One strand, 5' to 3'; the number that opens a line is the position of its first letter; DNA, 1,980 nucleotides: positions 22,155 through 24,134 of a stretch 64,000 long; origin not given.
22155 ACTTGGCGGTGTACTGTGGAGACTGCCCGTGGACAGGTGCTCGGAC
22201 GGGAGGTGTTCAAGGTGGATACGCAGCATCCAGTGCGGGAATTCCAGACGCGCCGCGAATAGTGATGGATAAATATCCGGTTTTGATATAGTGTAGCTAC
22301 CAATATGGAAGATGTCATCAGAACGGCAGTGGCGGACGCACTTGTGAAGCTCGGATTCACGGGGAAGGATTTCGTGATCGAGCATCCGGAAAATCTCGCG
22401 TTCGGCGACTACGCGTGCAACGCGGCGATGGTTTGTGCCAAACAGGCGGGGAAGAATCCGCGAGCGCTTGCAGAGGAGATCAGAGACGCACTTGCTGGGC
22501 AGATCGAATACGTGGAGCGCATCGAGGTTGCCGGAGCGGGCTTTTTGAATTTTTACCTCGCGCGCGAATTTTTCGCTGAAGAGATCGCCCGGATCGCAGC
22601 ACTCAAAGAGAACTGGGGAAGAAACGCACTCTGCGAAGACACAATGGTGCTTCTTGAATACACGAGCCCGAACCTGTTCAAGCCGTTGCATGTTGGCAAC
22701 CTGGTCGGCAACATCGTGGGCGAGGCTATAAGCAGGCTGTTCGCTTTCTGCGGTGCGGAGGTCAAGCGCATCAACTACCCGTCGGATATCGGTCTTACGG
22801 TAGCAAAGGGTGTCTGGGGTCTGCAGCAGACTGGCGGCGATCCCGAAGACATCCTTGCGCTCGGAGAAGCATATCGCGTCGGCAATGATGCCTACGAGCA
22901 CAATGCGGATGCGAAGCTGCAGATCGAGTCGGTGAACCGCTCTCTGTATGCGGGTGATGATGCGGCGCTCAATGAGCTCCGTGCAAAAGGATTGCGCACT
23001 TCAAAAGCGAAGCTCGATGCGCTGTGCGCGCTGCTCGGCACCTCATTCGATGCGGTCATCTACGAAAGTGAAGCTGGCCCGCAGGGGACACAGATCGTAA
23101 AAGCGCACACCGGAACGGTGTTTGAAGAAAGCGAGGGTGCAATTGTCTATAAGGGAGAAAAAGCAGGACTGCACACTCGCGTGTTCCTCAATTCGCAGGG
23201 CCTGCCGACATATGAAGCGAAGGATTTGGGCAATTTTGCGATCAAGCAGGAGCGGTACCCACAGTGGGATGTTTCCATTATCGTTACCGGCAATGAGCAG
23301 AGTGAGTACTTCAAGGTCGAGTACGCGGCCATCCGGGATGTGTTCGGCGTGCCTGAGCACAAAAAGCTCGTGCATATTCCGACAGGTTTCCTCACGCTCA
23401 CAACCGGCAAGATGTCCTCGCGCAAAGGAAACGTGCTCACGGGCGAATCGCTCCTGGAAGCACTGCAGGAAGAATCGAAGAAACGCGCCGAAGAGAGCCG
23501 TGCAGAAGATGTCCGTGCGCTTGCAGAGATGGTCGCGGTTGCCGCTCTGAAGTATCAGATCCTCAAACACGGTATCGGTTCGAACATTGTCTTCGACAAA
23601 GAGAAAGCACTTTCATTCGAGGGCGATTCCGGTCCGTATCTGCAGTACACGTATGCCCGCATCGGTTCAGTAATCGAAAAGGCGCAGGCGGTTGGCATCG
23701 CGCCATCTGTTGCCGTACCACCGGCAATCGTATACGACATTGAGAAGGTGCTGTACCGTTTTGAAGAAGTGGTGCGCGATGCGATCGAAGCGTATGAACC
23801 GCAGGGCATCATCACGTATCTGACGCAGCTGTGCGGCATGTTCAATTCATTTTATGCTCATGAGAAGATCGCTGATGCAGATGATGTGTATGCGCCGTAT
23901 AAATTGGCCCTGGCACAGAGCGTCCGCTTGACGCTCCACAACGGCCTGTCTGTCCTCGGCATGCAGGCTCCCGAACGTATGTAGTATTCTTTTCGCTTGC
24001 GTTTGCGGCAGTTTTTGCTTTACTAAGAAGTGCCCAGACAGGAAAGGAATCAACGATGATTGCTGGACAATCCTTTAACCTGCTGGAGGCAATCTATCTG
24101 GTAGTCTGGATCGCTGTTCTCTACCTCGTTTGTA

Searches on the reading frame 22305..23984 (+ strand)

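Call 7: search_protein_families(library=pfam, proteins=[window:22305-23984:+])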
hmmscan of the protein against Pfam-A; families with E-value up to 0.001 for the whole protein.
window:22305-23984:+ (559 aa): 3 families
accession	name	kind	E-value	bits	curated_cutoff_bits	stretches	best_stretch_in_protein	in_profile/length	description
PF00750.26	tRNA-synt_1d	-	6.2e-30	104.8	23.3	1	105-431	12-348/349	tRNA synthetases class I (R), catalytic domain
PF05746.21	DALR_1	-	1.2e-23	83.9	22.3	1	446-559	1-117/117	DALR anticodon binding domain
PF03485.21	Arg_tRNA_synt_N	-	1.2e-22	80.7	21.5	1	4-85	2-85/85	Arginyl tRNA synthetase N terminal domain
